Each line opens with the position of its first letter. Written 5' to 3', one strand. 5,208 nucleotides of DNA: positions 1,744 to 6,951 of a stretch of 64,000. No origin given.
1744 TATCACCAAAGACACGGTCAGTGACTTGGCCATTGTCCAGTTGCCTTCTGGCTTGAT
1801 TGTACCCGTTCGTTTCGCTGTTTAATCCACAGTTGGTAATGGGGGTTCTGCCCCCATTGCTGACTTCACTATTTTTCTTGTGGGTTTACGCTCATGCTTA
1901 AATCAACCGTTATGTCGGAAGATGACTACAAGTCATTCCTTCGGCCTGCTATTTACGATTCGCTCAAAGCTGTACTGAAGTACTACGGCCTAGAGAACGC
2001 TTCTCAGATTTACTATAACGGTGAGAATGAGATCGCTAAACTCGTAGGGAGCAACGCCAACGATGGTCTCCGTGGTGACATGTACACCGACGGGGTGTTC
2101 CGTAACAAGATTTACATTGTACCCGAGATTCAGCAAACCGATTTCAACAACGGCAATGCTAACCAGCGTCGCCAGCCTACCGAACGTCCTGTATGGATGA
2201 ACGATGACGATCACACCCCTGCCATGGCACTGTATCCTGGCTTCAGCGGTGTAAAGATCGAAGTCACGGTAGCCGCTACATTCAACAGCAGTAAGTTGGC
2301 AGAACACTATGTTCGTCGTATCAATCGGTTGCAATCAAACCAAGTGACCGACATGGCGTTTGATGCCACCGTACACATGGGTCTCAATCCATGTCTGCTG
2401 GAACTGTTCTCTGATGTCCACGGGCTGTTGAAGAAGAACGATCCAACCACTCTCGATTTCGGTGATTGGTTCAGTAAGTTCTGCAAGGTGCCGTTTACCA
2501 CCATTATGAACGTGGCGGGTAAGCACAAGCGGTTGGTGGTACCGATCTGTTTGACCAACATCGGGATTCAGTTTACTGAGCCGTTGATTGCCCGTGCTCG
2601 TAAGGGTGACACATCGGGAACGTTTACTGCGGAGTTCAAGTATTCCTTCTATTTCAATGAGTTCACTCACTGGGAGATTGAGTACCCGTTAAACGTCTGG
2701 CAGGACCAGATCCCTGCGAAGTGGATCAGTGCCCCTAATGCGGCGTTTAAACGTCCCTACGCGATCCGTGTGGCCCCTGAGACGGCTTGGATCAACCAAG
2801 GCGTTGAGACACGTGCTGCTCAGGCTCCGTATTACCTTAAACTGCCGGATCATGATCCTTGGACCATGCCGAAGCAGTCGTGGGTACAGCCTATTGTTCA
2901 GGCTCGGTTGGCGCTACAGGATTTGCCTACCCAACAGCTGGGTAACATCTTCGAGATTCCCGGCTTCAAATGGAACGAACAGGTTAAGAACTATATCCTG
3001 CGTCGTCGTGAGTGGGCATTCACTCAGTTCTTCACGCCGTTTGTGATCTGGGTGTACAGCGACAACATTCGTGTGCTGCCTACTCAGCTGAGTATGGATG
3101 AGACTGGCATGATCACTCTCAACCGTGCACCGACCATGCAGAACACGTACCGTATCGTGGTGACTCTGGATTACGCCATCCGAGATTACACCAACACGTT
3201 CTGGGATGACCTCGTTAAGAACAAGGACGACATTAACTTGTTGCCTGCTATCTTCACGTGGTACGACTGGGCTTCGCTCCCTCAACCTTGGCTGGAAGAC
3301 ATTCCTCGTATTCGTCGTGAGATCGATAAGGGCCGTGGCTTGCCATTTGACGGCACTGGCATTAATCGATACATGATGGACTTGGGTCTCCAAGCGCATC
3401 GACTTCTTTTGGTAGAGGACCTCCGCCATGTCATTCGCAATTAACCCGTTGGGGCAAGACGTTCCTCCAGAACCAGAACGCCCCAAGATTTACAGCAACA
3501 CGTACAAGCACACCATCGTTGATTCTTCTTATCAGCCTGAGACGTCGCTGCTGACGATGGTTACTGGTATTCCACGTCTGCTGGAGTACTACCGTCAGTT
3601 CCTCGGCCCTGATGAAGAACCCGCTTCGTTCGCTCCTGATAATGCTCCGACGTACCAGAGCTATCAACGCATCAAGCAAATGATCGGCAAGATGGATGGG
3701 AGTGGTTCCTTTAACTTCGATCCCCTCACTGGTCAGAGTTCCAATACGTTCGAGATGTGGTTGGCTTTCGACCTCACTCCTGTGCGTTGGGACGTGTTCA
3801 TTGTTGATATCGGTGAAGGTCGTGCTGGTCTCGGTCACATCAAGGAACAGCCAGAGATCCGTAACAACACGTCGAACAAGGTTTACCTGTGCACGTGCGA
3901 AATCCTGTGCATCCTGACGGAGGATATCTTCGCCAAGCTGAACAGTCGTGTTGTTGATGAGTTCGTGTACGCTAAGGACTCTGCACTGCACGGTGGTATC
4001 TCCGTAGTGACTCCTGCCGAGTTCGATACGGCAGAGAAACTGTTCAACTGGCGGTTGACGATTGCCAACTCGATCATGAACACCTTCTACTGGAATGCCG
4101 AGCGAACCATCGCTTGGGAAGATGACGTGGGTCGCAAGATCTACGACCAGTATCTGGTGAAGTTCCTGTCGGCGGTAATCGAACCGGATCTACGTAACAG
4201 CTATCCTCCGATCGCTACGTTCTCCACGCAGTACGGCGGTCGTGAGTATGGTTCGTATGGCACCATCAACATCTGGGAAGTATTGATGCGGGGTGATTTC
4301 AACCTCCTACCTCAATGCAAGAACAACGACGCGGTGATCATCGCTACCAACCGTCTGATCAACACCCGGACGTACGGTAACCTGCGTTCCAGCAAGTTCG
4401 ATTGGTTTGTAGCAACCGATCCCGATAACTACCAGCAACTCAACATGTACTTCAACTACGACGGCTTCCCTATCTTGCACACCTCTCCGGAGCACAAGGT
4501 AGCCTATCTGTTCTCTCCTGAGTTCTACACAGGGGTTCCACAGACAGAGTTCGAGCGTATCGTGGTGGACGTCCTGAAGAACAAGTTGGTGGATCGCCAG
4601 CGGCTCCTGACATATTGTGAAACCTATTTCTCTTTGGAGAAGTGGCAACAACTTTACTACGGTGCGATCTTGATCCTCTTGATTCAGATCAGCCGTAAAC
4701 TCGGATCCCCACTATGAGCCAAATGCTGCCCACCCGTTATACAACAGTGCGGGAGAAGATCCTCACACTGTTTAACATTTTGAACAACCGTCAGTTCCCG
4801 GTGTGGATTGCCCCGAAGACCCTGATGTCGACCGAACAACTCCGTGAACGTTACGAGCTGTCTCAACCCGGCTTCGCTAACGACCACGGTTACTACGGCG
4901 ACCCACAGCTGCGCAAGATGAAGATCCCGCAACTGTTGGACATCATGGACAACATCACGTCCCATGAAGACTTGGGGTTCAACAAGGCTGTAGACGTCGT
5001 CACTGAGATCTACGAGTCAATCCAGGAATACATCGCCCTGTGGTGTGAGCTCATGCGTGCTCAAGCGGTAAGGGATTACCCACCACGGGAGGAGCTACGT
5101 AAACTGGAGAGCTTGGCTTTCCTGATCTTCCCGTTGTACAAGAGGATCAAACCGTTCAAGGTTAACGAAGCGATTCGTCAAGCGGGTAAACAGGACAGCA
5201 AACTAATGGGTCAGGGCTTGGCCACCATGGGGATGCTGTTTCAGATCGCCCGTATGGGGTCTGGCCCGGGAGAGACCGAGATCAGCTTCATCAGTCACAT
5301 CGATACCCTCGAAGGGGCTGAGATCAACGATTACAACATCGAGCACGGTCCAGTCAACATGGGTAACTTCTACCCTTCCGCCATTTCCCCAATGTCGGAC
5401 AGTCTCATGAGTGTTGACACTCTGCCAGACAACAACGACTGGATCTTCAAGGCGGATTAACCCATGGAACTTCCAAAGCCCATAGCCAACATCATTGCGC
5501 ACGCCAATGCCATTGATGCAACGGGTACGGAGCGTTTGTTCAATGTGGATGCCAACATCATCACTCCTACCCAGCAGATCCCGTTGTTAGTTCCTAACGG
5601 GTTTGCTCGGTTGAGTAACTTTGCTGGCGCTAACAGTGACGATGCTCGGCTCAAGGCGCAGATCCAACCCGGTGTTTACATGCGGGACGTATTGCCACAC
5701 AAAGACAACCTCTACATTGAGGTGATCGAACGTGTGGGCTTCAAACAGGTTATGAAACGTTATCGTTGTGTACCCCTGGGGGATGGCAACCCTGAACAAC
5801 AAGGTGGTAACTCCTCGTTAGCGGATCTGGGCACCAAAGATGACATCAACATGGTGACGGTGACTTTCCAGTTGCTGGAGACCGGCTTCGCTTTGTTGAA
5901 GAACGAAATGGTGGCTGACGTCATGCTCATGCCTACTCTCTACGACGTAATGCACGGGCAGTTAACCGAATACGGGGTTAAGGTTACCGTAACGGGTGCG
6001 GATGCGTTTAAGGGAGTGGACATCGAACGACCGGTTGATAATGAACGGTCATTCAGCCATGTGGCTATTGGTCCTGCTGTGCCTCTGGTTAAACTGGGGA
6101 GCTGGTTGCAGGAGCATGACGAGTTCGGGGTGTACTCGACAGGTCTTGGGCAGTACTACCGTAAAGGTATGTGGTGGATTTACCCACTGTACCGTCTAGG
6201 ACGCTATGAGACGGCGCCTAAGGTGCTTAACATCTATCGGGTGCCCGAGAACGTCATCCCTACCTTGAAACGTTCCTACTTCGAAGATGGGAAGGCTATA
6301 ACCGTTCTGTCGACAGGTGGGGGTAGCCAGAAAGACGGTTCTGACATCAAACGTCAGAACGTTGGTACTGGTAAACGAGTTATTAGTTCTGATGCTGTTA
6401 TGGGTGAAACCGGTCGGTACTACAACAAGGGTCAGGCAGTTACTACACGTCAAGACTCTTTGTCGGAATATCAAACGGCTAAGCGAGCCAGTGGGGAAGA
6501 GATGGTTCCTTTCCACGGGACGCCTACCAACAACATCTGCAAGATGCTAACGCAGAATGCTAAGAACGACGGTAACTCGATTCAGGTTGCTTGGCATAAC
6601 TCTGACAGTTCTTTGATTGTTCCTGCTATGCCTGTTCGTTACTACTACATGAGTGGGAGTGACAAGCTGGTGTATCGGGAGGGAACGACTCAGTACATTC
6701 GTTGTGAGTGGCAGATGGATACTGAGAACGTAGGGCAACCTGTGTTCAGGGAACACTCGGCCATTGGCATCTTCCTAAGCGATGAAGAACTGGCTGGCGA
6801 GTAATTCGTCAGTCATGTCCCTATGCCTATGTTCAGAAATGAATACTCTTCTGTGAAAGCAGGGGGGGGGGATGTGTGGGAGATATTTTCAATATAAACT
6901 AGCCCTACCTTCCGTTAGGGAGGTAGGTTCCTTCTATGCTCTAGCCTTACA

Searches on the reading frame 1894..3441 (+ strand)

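Call 81: search_protein_families(library=phrogs, proteins=[window:1894-3441:+], max_evalue=0.00001)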
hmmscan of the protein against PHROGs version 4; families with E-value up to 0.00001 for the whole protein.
window:1894-3441:+ (516 aa): 1 family
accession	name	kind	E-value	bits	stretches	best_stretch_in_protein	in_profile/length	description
phrog_3289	-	unknown function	1.4e-115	387.7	1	1-477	1-476/526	-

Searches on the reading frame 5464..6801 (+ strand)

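Call 81: search_protein_families(library=phrogs, proteins=[window:5464-6801:+], max_evalue=0.00001)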
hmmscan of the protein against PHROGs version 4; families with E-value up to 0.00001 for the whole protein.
window:5464-6801:+ (446 aa): 1 family
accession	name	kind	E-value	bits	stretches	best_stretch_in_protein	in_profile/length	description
phrog_3245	-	unknown function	1.5e-119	400.8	1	1-442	6-448/452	-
